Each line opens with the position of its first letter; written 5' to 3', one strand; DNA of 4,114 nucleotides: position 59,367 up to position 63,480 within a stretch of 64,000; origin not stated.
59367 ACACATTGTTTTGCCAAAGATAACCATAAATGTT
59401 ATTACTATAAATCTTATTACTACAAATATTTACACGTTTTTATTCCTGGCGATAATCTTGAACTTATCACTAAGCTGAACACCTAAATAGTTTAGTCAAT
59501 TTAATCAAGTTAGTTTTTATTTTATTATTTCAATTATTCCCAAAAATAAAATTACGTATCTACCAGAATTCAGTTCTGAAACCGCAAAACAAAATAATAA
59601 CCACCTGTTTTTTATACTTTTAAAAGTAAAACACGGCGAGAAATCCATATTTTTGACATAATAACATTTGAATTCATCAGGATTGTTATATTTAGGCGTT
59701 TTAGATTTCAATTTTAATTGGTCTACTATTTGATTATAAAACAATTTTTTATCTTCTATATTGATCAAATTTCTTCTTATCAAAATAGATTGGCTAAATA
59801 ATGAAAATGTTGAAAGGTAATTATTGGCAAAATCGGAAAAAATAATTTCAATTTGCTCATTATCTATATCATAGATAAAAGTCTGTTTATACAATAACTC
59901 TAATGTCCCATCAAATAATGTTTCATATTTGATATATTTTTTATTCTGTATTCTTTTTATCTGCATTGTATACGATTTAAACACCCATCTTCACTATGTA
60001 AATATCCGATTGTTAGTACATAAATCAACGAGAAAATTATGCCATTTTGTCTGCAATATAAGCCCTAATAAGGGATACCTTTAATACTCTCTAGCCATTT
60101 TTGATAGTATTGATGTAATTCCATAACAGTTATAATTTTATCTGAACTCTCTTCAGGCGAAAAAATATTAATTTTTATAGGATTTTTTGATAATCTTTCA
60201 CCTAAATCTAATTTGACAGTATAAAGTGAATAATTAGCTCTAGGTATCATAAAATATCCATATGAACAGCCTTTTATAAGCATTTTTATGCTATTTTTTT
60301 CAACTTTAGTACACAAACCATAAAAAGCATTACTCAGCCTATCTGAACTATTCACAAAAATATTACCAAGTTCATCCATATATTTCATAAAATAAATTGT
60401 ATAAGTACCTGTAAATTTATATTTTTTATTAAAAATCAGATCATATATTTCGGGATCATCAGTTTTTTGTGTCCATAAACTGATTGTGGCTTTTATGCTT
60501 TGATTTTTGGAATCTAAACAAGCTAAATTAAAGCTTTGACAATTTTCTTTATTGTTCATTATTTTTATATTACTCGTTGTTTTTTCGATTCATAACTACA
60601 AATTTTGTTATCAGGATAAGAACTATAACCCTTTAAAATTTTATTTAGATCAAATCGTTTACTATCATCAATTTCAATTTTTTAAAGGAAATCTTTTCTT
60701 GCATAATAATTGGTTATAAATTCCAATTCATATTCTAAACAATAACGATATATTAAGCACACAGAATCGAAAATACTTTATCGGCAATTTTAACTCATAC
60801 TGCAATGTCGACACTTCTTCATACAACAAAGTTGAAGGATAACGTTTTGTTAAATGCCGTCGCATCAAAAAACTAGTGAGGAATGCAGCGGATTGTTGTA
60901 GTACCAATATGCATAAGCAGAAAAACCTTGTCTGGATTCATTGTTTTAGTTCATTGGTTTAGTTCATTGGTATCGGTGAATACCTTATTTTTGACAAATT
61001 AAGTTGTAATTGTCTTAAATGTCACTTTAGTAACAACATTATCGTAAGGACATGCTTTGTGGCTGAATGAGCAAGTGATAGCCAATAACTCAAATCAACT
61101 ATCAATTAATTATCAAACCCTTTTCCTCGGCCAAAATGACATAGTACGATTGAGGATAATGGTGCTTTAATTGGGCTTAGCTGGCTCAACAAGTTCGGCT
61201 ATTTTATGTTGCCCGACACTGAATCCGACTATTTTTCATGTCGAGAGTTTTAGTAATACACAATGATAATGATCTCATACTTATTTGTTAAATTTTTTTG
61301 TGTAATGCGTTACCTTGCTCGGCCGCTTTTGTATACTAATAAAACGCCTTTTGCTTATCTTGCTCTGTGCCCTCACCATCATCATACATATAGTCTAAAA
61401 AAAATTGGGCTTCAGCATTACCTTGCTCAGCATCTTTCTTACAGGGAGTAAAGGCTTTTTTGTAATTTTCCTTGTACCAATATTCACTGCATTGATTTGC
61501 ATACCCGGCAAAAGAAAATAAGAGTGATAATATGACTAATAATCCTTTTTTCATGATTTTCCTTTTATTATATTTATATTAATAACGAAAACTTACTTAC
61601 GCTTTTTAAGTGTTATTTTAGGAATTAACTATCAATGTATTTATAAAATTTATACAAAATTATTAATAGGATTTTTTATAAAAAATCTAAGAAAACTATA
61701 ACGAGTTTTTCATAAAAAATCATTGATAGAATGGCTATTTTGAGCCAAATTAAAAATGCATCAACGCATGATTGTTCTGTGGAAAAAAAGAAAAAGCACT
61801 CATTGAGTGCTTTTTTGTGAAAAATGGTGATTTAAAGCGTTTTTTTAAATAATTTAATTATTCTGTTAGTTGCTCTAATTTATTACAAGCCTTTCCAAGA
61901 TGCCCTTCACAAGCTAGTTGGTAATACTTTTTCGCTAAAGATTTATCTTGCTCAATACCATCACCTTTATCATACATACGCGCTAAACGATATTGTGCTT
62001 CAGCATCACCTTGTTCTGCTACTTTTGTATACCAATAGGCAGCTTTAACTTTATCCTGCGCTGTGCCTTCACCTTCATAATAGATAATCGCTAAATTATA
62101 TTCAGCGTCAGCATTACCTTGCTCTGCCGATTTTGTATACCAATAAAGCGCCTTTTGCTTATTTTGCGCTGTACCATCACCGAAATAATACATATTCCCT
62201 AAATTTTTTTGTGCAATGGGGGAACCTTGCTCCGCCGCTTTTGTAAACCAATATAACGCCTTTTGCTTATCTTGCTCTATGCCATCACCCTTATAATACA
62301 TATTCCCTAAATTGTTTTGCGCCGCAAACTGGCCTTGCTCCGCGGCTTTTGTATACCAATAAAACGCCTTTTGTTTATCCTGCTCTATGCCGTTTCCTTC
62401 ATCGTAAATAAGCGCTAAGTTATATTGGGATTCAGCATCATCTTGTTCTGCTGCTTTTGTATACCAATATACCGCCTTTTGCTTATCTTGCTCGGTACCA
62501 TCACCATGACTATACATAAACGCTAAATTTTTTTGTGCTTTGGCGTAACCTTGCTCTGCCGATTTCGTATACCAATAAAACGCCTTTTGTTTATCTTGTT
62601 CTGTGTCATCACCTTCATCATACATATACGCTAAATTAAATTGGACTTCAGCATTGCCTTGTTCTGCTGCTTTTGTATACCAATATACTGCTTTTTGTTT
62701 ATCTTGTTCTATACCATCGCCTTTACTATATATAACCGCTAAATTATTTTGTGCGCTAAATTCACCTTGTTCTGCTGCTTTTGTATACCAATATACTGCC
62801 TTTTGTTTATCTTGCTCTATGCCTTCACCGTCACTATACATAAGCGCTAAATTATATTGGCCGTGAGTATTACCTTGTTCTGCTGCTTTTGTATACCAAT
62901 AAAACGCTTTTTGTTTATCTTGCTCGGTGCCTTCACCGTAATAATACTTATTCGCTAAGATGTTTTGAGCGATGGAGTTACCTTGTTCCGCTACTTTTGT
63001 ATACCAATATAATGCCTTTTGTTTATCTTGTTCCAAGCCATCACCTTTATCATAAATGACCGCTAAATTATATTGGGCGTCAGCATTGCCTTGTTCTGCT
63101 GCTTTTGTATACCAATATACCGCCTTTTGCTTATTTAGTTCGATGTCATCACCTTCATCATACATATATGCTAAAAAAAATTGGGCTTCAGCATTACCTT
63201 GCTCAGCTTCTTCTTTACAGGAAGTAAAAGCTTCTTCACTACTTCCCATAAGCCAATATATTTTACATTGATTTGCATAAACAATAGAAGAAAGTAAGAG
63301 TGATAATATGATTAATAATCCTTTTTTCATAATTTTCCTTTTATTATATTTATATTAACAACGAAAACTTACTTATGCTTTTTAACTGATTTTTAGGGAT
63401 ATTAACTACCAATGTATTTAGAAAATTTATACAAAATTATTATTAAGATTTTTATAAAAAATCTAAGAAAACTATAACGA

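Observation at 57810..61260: Extremely AT-rich island of three small minus-strand orphan ORFs plus a paralog remnant between the giant ATPase gene and the Sel1 array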

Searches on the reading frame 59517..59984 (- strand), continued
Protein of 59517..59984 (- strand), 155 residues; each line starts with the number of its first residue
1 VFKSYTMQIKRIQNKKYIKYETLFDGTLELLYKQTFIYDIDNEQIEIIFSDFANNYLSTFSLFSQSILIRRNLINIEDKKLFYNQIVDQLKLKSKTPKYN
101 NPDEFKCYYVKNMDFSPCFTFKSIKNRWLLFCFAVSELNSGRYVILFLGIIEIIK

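Call 72: search_protein_families(library=ncbifam, proteins=[window:59517-59966:-, L120:9254-9796:+, L033:3-638:+], max_evalue=0.1)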
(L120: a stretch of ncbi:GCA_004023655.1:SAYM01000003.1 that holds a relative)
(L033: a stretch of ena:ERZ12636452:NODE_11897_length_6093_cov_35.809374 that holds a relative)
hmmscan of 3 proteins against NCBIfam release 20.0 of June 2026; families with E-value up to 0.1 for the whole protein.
window:59517-59966:- (149 aa): 0 families

L120:9254-9796:+ (180 aa): 3 families
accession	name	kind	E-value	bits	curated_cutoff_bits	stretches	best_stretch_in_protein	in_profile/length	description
TIGR03696.1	Rhs_assc_core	domain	2.6e-14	53.5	32.5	1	2-51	27-76/76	RHS repeat-associated core domain-containing protein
NF041261.1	RHS_core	equivalog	4.7e-11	41.3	2000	1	2-51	1213-1261/1261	RHS element core protein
NF041482.1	ADPrt_Strmyces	equivalog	4.5e-10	39.5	250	1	54-162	81-182/208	ADP-ribosyltransferase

L033:3-638:+ (211 aa): 2 families
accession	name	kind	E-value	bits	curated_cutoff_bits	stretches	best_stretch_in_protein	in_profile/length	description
TIGR03696.1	Rhs_assc_core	domain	2.1e-15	57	32.5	1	5-61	21-76/76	RHS repeat-associated core domain-containing protein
NF041261.1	RHS_core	equivalog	7.3e-12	43.9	2000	1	2-61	1204-1261/1261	RHS element core protein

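Call 73: search_protein_families(library=phrogs, proteins=[window:59517-59966:-], max_evalue=0.1)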
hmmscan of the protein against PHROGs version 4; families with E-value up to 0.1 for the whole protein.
window:59517-59966:- (149 aa): 1 family
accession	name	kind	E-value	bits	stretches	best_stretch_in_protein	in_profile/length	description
phrog_16472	-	tail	0.089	12.4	0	54-106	182-236/496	tail fiber protein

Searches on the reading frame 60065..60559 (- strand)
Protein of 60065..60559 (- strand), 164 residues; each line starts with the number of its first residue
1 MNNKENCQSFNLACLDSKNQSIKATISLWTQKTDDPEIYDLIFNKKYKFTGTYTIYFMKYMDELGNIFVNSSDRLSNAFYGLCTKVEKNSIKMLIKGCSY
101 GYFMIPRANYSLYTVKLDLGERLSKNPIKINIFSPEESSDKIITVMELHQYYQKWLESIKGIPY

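Call 8: search_protein_families(library=pfam, proteins=[window:60065-60559:-], max_evalue=0.1)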
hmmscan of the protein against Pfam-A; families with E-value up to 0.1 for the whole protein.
window:60065-60559:- (164 aa): 0 families

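Call 9: search_protein_families(library=padloc, proteins=[window:60065-60559:-], max_evalue=0.1)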
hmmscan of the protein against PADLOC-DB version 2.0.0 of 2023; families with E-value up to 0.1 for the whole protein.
window:60065-60559:- (164 aa): 0 families

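Call 11: find_encoding_contigs(protein=window:60065-60559:-, flank=10000, max_places=10)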
Protein window:60065-60559:- (164 aa): 22 contigs read that carry it; 10 places shown.
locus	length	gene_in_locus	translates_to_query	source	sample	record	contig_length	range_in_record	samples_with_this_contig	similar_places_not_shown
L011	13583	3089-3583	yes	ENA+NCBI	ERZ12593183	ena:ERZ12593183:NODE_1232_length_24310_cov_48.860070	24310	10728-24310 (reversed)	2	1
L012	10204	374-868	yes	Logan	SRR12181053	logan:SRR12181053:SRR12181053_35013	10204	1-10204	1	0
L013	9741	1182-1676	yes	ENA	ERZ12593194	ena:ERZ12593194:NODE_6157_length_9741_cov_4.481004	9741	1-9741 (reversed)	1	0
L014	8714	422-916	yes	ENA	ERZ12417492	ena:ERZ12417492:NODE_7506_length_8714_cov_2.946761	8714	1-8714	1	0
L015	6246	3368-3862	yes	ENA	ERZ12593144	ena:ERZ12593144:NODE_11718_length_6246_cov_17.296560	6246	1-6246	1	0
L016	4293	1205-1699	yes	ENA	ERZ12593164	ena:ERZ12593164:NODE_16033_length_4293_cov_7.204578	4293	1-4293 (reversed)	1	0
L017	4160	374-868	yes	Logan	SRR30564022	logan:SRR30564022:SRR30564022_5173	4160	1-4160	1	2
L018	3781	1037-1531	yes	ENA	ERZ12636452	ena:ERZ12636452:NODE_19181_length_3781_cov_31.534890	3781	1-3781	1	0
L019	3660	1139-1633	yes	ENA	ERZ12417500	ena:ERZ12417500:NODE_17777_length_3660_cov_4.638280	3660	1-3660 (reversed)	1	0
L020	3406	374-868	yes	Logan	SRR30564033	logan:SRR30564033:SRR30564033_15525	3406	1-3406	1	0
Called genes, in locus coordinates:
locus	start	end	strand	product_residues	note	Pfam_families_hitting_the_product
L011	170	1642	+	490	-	-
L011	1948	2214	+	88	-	PF08238:Sel1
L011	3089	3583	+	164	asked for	-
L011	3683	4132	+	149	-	-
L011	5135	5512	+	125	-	-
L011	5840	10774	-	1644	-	PF12458:DUF3686, PF25472:DUF7902, PF00004:AAA (weak), PF07728:AAA_5 (weak)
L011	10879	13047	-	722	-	-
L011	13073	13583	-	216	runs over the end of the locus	-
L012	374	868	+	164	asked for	-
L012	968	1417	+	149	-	-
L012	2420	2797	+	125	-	-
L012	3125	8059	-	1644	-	PF12458:DUF3686, PF25472:DUF7902, PF00004:AAA (weak), PF07728:AAA_5 (weak)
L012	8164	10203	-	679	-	?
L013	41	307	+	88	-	PF08238:Sel1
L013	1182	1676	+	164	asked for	-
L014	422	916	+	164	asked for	-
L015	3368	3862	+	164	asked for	-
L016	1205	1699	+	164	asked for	-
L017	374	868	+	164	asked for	-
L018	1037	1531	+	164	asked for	-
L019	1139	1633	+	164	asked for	-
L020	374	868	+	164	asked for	-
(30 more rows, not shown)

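Call 13: find_homologous_proteins(query=window:60065-60559:-, max_evalue=0.01)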
Query window:60065-60559:- (164 aa): 3 proteins with E <= 0.01 among 24 candidates.
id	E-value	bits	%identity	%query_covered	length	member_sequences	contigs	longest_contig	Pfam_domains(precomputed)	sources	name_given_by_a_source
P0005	6.2e-103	360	98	100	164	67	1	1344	-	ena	-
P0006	7.5e-91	320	85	100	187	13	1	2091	-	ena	-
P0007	1.0e-81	291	77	100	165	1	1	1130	-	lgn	-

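Call 21: find_encoding_contigs(protein=P0006, flank=10000, max_places=8)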
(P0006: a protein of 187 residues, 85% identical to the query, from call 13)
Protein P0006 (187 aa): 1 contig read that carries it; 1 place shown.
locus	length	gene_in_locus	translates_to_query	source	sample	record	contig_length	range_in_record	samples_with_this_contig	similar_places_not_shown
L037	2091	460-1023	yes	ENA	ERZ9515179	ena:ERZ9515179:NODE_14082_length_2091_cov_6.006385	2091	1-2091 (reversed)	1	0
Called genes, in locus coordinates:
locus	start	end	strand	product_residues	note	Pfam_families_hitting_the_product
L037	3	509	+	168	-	?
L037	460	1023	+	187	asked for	-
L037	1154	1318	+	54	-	-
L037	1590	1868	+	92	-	PF22294:DUF6966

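Call 22: find_encoding_contigs(protein=P0007, flank=10000, max_places=8)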
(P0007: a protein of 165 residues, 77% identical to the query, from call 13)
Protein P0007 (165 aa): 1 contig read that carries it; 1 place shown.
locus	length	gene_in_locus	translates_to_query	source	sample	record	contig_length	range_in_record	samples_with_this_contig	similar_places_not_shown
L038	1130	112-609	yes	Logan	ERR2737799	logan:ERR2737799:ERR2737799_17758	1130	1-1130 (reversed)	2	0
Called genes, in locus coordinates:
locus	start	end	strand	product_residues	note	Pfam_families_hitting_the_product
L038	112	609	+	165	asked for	-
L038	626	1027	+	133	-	-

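Call 27: search_protein_families(library=pfam, proteins=[L037:3-509:+, L038:626-1027:+], max_evalue=0.01)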
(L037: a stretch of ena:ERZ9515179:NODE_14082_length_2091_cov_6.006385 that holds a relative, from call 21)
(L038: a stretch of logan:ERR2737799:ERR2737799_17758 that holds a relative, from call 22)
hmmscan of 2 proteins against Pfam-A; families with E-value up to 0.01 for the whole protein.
L037:3-509:+ (168 aa): 3 families
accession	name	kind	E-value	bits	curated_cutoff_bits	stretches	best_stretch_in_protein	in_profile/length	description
PF22596.2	Scabin-like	-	1.3e-15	57.9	27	1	44-161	1-122/130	Scabin-like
PF01375.23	Enterotoxin_a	-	2.5e-10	40.8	21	1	44-153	20-144/258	Heat-labile enterotoxin alpha chain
PF02917.20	Pertussis_S1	-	0.0037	17.5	21.3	1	43-102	5-63/239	Pertussis toxin, subunit 1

L038:626-1027:+ (133 aa): 0 families

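Call 36: search_solved_structures(query=window:60065-60559:-, max_evalue=10)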
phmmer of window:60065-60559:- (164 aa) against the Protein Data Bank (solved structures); distinct sequences matched with E-value up to 10: 0.

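Call 72: search_protein_families(library=ncbifam, proteins=[window:60065-60559:-, L120:9254-9796:+], max_evalue=0.1)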
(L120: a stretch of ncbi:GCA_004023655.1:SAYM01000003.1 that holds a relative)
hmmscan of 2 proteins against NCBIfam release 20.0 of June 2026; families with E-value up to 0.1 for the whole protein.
window:60065-60559:- (164 aa): 0 families

L120:9254-9796:+ (180 aa): 3 families
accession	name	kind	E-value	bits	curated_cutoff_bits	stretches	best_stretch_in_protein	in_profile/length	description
TIGR03696.1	Rhs_assc_core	domain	2.6e-14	53.5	32.5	1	2-51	27-76/76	RHS repeat-associated core domain-containing protein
NF041261.1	RHS_core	equivalog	4.7e-11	41.3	2000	1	2-51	1213-1261/1261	RHS element core protein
NF041482.1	ADPrt_Strmyces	equivalog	4.5e-10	39.5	250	1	54-162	81-182/208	ADP-ribosyltransferase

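Call 73: search_protein_families(library=phrogs, proteins=[window:60065-60559:-], max_evalue=0.1)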
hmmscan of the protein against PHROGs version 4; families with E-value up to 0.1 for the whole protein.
window:60065-60559:- (164 aa): 1 family
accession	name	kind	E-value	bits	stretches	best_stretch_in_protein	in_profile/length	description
phrog_26305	-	unknown function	0.016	16.5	1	19-100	32-112/148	-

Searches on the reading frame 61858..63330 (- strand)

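Call 8: search_protein_families(library=pfam, proteins=[window:61858-63330:-], max_evalue=0.1)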
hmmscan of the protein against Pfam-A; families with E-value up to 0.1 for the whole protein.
window:61858-63330:- (490 aa): 4 families
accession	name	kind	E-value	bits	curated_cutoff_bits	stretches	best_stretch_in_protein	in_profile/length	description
PF08238.18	Sel1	-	5.6e-142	457.6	30.7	12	336-370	2-36/36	Sel1 repeat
PF13431.12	TPR_17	-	0.00078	20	24.4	0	79-96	9-26/34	Tetratricopeptide repeat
PF23310.1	TPR_27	-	0.0013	18.9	27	0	43-119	24-97/110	Plant tetratrico peptide repeats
PF02200.21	STE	-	0.019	15.8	25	0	301-328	75-101/109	STE like transcription factor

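Call 9: search_protein_families(library=padloc, proteins=[window:61858-63330:-], max_evalue=0.1)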
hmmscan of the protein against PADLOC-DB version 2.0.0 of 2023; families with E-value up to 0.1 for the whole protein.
window:61858-63330:- (490 aa): 3 families
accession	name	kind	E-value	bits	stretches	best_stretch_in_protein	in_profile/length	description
PDLC00284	PtuA1|PtuA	-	4.7e-15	53.4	7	436-480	14-57/545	AAA ATPase domain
PDLC02913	ATPase_I-A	-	0.00015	19.1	1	436-487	8-56/508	-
PDLC00898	JAB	-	0.0053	14.4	0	260-309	45-95/162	JAB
